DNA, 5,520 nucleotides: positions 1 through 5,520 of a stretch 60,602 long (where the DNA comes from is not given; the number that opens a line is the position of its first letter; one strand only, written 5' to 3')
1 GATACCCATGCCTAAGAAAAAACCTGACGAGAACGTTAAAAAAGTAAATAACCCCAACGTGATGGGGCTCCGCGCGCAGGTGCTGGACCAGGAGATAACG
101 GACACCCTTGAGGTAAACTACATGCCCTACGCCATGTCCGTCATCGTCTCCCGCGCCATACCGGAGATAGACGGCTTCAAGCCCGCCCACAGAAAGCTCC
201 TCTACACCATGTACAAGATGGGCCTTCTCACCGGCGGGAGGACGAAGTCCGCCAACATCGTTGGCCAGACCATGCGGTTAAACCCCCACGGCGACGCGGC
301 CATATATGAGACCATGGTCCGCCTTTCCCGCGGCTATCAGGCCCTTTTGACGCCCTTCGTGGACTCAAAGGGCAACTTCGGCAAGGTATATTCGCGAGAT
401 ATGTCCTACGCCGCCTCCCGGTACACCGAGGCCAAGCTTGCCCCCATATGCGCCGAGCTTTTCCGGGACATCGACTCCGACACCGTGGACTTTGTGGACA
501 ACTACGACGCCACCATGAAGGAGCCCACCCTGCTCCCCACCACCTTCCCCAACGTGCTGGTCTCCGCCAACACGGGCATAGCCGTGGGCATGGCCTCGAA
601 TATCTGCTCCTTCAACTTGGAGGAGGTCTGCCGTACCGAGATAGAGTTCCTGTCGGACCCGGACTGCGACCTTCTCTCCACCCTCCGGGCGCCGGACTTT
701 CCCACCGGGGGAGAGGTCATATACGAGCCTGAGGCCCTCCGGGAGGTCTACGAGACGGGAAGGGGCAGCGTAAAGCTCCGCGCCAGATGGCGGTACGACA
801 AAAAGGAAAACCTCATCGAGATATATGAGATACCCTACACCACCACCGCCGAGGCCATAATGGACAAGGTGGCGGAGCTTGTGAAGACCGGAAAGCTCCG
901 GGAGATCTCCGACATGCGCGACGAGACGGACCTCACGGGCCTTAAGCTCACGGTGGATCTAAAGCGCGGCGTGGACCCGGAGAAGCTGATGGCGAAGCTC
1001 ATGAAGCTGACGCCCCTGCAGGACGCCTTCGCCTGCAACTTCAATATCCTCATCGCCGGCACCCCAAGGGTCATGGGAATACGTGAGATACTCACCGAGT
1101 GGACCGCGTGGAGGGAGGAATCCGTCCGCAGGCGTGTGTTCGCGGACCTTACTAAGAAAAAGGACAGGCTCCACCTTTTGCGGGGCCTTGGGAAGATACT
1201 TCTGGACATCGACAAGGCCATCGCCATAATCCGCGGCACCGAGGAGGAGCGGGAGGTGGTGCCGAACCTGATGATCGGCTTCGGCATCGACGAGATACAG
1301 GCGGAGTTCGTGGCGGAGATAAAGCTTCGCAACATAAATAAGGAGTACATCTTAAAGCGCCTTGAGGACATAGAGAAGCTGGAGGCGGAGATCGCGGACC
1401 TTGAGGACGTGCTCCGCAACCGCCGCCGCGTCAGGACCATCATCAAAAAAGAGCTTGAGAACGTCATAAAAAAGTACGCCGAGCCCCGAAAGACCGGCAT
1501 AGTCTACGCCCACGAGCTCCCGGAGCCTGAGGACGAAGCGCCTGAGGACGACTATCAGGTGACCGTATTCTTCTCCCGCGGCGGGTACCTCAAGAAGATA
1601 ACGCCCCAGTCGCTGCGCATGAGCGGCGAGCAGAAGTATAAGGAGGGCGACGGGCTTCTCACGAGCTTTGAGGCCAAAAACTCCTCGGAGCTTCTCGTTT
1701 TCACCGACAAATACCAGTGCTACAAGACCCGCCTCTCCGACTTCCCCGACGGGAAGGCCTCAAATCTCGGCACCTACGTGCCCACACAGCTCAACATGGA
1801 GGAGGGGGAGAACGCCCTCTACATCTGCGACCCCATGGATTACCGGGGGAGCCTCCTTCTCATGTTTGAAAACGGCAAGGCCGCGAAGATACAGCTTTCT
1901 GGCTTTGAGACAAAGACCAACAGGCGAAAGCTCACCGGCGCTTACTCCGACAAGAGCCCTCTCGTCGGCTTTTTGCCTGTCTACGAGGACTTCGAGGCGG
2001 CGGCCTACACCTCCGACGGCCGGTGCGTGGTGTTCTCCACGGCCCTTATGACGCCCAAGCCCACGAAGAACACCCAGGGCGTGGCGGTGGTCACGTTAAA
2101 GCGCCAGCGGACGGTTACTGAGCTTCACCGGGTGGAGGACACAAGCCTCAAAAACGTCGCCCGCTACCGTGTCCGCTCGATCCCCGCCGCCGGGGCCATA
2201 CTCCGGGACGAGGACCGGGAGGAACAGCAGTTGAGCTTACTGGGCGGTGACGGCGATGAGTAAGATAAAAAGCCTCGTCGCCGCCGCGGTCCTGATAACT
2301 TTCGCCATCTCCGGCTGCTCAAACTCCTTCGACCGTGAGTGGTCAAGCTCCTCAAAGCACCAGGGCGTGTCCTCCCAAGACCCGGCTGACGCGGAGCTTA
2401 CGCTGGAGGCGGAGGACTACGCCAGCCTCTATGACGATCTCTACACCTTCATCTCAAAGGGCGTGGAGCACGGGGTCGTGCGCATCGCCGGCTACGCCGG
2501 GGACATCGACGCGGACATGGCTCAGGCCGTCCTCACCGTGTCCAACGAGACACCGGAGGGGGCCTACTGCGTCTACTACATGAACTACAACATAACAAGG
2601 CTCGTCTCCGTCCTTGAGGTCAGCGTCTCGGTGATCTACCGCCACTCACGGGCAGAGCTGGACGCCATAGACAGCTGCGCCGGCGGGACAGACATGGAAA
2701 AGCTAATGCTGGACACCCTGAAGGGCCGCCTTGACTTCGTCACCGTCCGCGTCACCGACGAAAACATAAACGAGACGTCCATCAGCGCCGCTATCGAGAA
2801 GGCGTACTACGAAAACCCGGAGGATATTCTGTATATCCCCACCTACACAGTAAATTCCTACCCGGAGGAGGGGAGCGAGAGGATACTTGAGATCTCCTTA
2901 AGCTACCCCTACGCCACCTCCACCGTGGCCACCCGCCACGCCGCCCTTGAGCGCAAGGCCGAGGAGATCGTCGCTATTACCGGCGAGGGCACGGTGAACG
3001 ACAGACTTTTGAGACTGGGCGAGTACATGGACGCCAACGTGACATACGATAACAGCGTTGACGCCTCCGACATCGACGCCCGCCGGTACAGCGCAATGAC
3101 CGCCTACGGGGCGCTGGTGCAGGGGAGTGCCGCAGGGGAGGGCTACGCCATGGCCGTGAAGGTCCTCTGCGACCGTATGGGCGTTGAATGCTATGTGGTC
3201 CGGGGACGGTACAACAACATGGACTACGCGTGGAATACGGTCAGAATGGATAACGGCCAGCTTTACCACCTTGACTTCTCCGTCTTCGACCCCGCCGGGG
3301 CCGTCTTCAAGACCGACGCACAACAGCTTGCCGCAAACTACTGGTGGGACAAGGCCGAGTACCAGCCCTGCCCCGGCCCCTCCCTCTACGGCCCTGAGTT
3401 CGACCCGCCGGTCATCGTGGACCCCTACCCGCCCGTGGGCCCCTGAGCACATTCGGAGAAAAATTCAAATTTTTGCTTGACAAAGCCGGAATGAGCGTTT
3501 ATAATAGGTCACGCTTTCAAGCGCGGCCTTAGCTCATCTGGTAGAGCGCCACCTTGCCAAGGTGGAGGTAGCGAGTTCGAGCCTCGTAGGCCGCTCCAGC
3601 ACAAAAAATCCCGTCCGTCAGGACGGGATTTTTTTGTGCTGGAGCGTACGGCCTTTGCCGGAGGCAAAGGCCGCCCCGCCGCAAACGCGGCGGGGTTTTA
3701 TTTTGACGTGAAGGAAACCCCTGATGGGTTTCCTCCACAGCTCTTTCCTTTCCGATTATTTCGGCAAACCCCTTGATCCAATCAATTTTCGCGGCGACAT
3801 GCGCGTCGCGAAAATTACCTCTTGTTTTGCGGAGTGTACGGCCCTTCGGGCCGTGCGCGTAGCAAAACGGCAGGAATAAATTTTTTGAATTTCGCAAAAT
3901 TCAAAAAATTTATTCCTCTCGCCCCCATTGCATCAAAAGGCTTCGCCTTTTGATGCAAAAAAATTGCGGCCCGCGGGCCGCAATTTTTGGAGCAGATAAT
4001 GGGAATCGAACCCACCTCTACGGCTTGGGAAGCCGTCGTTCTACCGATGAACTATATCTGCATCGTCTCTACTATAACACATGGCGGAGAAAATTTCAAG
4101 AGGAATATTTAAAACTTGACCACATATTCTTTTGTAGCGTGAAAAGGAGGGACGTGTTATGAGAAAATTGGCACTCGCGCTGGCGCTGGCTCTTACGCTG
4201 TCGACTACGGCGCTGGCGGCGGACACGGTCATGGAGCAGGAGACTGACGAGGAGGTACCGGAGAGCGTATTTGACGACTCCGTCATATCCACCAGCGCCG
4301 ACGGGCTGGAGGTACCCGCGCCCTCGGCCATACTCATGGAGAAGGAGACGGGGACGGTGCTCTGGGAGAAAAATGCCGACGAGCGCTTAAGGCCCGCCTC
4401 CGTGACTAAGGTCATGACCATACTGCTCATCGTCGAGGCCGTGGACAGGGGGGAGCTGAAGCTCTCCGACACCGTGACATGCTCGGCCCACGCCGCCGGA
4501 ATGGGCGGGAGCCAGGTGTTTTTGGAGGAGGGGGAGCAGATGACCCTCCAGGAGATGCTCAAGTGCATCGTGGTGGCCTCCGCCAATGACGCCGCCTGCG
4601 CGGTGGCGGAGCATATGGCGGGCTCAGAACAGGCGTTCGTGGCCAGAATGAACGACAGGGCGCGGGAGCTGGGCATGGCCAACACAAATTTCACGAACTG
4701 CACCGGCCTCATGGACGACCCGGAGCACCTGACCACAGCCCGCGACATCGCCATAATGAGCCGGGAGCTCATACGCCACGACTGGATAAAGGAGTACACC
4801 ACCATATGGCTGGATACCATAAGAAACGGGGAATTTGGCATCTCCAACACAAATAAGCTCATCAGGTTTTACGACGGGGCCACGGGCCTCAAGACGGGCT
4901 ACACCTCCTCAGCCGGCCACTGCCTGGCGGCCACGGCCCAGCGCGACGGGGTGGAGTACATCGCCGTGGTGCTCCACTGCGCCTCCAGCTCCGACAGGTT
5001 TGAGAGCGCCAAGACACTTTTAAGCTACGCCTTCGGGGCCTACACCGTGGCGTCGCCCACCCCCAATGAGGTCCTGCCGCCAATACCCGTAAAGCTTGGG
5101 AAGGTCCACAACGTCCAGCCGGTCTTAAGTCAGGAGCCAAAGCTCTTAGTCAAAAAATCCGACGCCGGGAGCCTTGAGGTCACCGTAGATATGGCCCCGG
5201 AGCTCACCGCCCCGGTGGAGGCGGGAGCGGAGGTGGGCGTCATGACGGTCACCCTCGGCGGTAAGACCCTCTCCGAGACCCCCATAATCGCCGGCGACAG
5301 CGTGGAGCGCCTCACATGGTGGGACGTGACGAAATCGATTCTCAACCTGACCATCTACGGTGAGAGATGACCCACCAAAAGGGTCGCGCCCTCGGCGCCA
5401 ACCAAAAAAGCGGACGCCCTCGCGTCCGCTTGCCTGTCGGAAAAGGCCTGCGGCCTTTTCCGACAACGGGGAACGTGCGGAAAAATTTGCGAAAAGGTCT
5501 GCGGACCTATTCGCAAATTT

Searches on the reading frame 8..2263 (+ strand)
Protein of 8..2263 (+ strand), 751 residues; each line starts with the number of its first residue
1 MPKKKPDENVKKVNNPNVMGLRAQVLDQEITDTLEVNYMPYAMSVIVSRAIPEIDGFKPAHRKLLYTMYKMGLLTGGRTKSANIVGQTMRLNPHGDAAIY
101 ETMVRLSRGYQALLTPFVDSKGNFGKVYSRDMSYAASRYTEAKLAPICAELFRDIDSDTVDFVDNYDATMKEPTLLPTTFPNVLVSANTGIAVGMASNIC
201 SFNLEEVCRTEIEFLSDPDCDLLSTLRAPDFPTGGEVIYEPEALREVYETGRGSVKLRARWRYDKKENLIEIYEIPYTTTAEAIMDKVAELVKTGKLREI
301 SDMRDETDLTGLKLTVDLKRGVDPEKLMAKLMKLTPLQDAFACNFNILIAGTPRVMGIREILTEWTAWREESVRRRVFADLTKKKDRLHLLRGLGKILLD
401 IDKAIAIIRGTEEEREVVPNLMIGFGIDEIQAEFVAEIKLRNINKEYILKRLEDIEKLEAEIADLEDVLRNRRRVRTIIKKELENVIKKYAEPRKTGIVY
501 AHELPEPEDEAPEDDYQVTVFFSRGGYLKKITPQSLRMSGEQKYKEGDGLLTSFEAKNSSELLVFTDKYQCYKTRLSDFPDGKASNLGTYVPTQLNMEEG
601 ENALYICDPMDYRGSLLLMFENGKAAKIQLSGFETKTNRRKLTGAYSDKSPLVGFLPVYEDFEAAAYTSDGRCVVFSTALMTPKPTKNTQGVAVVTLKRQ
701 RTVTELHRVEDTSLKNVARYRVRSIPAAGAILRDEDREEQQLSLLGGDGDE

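Call 72: search_protein_families(library=pfam, proteins=[window:8-2263:+], max_evalue=0.00001)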
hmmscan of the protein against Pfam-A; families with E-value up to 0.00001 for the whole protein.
window:8-2263:+ (751 aa): 1 family
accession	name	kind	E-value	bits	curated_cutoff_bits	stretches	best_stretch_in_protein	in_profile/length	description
PF00521.26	DNA_topoisoIV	-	2.9e-126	422.3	31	1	49-484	1-432/432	DNA gyrase/topoisomerase IV, subunit A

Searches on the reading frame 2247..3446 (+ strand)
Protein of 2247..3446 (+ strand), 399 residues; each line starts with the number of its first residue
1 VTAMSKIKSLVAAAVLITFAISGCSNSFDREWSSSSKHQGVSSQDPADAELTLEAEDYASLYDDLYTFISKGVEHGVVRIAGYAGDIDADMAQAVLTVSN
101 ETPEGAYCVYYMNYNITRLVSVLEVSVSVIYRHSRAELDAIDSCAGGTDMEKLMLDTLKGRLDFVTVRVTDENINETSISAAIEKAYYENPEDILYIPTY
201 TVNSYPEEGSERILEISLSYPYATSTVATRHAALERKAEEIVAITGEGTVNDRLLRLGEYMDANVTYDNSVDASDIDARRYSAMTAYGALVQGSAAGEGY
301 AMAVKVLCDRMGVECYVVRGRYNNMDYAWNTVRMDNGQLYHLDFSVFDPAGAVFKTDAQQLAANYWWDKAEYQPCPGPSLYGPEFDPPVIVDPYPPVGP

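Call 72: search_protein_families(library=pfam, proteins=[window:2247-3446:+], max_evalue=0.00001)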
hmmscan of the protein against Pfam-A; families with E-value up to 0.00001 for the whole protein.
window:2247-3446:+ (399 aa): 0 families

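Call 77: search_protein_families(library=pfam, proteins=[window:2247-3446:+], max_evalue=0.1)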
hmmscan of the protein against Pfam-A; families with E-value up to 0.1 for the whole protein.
window:2247-3446:+ (399 aa): 2 families
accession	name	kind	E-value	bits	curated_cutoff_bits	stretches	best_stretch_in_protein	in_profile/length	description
PF01841.26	Transglut_core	-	0.0024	18.5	23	1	246-343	10-107/108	Transglutaminase-like superfamily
PF14381.12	EDR1_CTR1_ARMC3_pept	-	0.009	16.3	27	1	279-344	130-195/203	EDR1/CTR1/ARMC3, peptidase-like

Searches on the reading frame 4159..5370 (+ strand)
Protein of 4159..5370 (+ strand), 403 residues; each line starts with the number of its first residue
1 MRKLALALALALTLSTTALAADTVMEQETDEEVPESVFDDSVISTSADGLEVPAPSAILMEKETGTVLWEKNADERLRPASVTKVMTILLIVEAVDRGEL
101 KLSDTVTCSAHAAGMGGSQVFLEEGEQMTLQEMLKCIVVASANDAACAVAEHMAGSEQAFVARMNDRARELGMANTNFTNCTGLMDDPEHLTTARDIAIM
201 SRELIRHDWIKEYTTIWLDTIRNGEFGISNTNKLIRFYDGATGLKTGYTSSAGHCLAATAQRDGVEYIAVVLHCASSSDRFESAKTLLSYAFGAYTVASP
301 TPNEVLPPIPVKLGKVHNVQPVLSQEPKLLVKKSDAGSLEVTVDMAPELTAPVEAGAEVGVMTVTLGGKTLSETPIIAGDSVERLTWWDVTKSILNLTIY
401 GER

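Call 14: find_encoding_contigs(protein=window:4159-5370:+, flank=6000, max_places=10)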
Protein window:4159-5370:+ (403 aa): 3 contigs read that carry it; 3 places shown.
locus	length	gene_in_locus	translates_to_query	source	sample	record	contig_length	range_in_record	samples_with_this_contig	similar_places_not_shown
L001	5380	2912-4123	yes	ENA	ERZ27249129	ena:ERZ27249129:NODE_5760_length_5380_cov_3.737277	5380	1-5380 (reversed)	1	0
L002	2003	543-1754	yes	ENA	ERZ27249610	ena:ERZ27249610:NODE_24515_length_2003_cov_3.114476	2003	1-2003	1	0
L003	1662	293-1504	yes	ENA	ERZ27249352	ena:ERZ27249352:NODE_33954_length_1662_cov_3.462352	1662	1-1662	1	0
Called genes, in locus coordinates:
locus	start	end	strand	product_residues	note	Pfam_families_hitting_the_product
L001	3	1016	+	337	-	?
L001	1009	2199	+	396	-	-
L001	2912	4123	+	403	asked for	PF00768:Peptidase_S11, PF13354:Beta-lactamase2, PF00144:Beta-lactamase (weak), PF07943:PBP5_C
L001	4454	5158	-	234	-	PF00106:adh_short, PF01370:Epimerase, PF08659:KR, PF13460:NAD_binding_10 (weak), PF13561:adh_short_C2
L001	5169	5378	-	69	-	?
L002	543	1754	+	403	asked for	PF00768:Peptidase_S11, PF13354:Beta-lactamase2, PF00144:Beta-lactamase (weak), PF07943:PBP5_C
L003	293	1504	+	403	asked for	PF00768:Peptidase_S11, PF13354:Beta-lactamase2, PF00144:Beta-lactamase (weak), PF07943:PBP5_C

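Call 25: find_homologous_proteins(query=window:4159-5370:+, max_evalue=1e-60)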
Query window:4159-5370:+ (403 aa): 7988 proteins with E <= 1e-60 among 8000 candidates; the best 120 are listed.
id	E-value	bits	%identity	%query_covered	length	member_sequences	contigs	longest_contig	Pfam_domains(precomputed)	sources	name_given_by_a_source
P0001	4.4e-255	863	98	100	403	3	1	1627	PF13354.13,PF07943.19,PF00768.26,PF00144.30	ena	-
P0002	2.9e-221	752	82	100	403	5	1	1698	PF13354.13,PF07943.19,PF00768.26,PF00144.30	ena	-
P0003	3.1e-203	693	78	100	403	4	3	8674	PF13354.13,PF07943.19,PF00768.26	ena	-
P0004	2.7e-202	690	78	100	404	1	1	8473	PF13354.13,PF07943.19,PF00768.26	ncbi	-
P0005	8.8e-202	688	78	100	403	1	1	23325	PF13354.13,PF07943.19,PF00768.26,PF00144.30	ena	-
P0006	1.2e-200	684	77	100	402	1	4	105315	PF13354.13,PF07943.19,PF00768.26,PF00144.30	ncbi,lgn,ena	-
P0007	3.6e-198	676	76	100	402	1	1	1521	PF13354.13,PF07943.19,PF00768.26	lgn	-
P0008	1.1e-197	674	77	100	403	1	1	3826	PF13354.13,PF07943.19,PF00768.26,PF00144.30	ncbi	-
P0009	6.8e-197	672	77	98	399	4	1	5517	PF13354.13,PF07943.19,PF00768.26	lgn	-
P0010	7.4e-197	672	76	100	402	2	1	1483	PF13354.13,PF07943.19,PF00768.26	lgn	-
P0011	3.2e-196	670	75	100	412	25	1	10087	PF13354.13,PF07943.19,PF00768.26,PF00144.30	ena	-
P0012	1.4e-195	668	76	98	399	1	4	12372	PF13354.13,PF07943.19,PF00768.26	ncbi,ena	-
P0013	1.5e-195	667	75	100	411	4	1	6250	PF13354.13,PF07943.19,PF00768.26,PF00144.30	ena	-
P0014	2.7e-194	663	75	99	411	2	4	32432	PF13354.13,PF07943.19,PF00768.26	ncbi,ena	-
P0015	2.8e-193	660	73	100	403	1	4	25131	PF13354.13,PF07943.19,PF00768.26,PF00144.30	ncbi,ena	-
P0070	7.5e-150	517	60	98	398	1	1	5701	PF13354.13,PF07943.19,PF00768.26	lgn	-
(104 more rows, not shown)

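Call 26: find_encoding_contigs(protein=P0005, flank=3000, max_places=3)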
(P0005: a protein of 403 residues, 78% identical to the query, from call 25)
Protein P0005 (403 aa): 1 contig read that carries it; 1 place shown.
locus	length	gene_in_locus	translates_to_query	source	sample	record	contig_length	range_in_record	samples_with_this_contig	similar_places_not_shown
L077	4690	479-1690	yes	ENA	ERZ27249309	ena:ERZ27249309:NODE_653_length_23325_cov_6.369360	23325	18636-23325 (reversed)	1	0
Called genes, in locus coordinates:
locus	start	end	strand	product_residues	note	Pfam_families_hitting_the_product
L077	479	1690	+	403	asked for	PF00768:Peptidase_S11, PF00144:Beta-lactamase (faint), PF13354:Beta-lactamase2, PF07943:PBP5_C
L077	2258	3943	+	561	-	PF05157:MshEN, PF00437:T2SSE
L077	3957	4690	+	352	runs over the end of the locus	PF00437:T2SSE, PF13401:AAA_22 (faint)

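Call 27: find_encoding_contigs(protein=P0006, flank=3000, max_places=3)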
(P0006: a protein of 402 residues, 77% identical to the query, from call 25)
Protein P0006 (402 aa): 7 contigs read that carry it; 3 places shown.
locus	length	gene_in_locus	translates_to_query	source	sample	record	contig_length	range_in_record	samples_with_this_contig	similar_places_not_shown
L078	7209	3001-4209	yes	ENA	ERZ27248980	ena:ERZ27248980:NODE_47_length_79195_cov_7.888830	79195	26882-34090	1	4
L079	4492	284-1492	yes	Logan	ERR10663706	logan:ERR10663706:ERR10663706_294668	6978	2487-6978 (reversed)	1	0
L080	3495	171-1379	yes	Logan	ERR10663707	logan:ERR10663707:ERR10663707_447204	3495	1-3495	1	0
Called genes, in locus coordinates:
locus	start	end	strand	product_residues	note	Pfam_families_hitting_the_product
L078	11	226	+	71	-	-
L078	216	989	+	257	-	PF03099:BPL_LplA_LipB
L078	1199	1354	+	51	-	PF06935:DUF1284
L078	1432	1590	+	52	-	-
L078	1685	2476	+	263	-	PF01522:Polysacc_deac_1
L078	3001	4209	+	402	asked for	PF00768:Peptidase_S11, PF00144:Beta-lactamase (weak), PF13354:Beta-lactamase2, PF07943:PBP5_C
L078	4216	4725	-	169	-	PF01451:LMWPc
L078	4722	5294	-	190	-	PF00583:Acetyltransf_1, PF13302:Acetyltransf_3, PF13508:Acetyltransf_7 (weak)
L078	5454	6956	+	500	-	PF03323:GerA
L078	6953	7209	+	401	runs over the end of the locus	PF25198:Spore_GerAC_N, PF05504:Spore_GerAC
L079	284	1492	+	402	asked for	PF00768:Peptidase_S11, PF00144:Beta-lactamase (weak), PF13354:Beta-lactamase2, PF07943:PBP5_C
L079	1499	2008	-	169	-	PF01451:LMWPc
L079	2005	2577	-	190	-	PF00583:Acetyltransf_1, PF13302:Acetyltransf_3, PF13508:Acetyltransf_7 (weak)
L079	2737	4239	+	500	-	PF03323:GerA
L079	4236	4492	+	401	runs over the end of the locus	PF25198:Spore_GerAC_N, PF05504:Spore_GerAC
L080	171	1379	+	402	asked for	PF00768:Peptidase_S11, PF00144:Beta-lactamase (weak), PF13354:Beta-lactamase2, PF07943:PBP5_C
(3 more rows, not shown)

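Call 28: find_encoding_contigs(protein=P0003, flank=3000, max_places=3)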
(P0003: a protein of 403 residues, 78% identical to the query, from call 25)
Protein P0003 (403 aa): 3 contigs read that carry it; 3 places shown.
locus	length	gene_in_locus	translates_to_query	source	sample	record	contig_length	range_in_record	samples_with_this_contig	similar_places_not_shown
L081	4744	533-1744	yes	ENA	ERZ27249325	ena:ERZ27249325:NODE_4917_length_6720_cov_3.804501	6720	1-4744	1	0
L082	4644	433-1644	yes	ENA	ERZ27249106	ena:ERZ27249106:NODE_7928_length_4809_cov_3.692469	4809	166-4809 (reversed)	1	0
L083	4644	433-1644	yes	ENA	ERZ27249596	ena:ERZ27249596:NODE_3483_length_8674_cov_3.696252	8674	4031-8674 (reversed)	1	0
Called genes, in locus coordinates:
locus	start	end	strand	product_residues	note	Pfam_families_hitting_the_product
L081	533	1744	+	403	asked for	PF00768:Peptidase_S11, PF13354:Beta-lactamase2, PF07943:PBP5_C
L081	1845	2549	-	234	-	PF00106:adh_short, PF01370:Epimerase, PF08659:KR, PF13460:NAD_binding_10 (weak), PF13561:adh_short_C2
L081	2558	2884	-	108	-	PF07441:BofA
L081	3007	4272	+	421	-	PF08245:Mur_ligase_M, PF02875:Mur_ligase_C, PF27239:FOL3_C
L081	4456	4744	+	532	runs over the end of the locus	PF06418:CTP_synth_N, PF00117:GATase, PF07722:Peptidase_C26 (weak)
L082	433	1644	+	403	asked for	PF00768:Peptidase_S11, PF13354:Beta-lactamase2, PF07943:PBP5_C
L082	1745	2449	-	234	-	PF00106:adh_short, PF01370:Epimerase, PF08659:KR, PF13460:NAD_binding_10 (weak), PF13561:adh_short_C2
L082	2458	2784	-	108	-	PF07441:BofA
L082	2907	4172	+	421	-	PF08245:Mur_ligase_M, PF02875:Mur_ligase_C, PF27239:FOL3_C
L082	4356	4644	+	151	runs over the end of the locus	?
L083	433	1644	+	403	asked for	PF00768:Peptidase_S11, PF13354:Beta-lactamase2, PF07943:PBP5_C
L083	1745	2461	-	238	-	PF00106:adh_short, PF01370:Epimerase, PF08659:KR, PF13460:NAD_binding_10 (weak), PF13561:adh_short_C2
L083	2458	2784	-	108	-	PF07441:BofA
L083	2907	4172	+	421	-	PF08245:Mur_ligase_M, PF02875:Mur_ligase_C, PF27239:FOL3_C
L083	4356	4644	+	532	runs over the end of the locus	PF06418:CTP_synth_N, PF00117:GATase, PF07722:Peptidase_C26 (weak)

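Call 32: find_encoding_contigs(protein=P0001, flank=3000, max_places=4)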
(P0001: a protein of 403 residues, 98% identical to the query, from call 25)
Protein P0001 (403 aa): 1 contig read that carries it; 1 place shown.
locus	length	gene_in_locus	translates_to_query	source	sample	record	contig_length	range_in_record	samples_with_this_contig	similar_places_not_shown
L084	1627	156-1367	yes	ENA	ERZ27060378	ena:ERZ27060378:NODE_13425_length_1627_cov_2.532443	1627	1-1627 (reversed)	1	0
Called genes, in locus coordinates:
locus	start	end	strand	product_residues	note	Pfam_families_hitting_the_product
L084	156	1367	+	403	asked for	PF00768:Peptidase_S11, PF13354:Beta-lactamase2, PF00144:Beta-lactamase (faint), PF07943:PBP5_C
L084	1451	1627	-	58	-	?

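Call 33: find_encoding_contigs(protein=P0002, flank=3000, max_places=4)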
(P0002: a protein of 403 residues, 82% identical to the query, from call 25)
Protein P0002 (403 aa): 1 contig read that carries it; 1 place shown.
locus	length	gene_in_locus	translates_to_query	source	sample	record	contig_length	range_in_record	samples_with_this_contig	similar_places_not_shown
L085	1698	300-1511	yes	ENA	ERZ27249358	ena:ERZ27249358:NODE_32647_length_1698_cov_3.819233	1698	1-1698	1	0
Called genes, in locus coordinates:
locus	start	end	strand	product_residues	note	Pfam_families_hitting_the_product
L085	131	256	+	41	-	-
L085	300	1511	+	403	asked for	PF00144:Beta-lactamase (weak), PF00768:Peptidase_S11, PF13354:Beta-lactamase2, PF07943:PBP5_C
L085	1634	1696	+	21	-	?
